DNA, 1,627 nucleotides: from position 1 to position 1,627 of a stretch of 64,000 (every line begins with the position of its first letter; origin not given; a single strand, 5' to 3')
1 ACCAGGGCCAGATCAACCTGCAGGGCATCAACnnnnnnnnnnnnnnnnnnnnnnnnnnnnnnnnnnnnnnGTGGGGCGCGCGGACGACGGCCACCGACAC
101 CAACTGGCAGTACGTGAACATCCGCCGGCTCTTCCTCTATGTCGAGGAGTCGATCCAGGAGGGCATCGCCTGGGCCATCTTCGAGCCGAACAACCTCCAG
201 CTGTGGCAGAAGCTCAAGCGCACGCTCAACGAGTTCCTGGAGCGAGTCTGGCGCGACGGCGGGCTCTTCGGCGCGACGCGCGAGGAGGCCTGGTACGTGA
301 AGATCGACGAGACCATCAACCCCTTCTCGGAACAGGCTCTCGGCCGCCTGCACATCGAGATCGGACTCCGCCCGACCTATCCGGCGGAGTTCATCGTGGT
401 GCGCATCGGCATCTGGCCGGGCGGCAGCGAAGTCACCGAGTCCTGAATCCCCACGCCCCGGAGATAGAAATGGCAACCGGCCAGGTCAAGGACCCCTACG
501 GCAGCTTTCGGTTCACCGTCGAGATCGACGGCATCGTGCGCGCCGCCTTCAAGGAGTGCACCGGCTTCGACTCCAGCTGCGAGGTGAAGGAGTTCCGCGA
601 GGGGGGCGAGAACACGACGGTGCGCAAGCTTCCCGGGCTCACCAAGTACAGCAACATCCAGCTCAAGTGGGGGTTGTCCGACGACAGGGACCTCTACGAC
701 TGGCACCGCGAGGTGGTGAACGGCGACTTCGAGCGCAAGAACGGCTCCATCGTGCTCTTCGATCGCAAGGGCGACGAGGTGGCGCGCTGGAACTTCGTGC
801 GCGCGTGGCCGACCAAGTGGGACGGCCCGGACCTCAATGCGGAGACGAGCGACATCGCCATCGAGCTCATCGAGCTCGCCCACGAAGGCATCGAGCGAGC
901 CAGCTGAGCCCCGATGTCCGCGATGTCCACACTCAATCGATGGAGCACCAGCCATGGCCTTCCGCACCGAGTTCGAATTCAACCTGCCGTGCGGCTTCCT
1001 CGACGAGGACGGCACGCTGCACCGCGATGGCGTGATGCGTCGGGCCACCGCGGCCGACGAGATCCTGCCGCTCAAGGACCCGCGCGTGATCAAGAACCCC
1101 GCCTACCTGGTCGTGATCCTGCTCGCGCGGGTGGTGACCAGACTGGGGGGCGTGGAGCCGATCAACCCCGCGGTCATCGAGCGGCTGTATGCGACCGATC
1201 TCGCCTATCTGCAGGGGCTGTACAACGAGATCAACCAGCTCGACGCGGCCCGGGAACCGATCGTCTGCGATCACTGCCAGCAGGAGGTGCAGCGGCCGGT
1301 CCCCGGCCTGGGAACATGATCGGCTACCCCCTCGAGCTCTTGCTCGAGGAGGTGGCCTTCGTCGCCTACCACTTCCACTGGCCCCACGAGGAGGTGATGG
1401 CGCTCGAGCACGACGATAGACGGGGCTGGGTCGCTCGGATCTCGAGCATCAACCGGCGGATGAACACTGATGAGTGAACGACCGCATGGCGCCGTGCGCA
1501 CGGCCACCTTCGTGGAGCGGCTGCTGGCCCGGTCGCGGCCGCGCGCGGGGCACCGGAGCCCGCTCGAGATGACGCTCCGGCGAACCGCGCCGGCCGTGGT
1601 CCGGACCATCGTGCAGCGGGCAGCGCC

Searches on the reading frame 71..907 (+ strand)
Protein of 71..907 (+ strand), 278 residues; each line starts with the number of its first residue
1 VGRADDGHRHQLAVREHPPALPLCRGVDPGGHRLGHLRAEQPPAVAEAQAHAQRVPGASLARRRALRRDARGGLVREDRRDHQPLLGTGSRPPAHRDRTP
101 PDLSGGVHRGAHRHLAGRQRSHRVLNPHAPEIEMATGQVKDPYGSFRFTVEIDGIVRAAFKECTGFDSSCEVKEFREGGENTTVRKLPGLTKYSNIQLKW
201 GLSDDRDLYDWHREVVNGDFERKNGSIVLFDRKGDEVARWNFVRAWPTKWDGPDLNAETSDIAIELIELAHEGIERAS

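Call 5: search_protein_families(library=pfam, proteins=[window:71-907:+], max_evalue=0.01)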
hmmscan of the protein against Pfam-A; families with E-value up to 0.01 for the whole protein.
window:71-907:+ (278 aa): 1 family
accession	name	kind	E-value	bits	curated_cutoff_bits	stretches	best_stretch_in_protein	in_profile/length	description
PF06841.18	Phage_T4_gp19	-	8.6e-48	162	28.2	1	145-275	2-134/134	T4-like virus tail tube protein gp19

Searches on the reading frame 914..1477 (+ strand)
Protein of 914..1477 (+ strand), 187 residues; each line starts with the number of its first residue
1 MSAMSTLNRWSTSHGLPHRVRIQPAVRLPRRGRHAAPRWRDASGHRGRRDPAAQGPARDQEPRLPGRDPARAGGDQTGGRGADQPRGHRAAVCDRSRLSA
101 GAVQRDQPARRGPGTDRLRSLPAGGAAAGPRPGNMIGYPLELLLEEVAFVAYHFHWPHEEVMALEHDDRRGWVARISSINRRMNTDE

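Call 5: search_protein_families(library=pfam, proteins=[window:914-1477:+], max_evalue=0.01)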
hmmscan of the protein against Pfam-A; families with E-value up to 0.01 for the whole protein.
window:914-1477:+ (187 aa): 1 family
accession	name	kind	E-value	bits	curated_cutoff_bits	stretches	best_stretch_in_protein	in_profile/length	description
PF20546.3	DUF6760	-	5.2e-16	58.9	27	1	140-185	7-52/89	Family of unknown function (DUF6760)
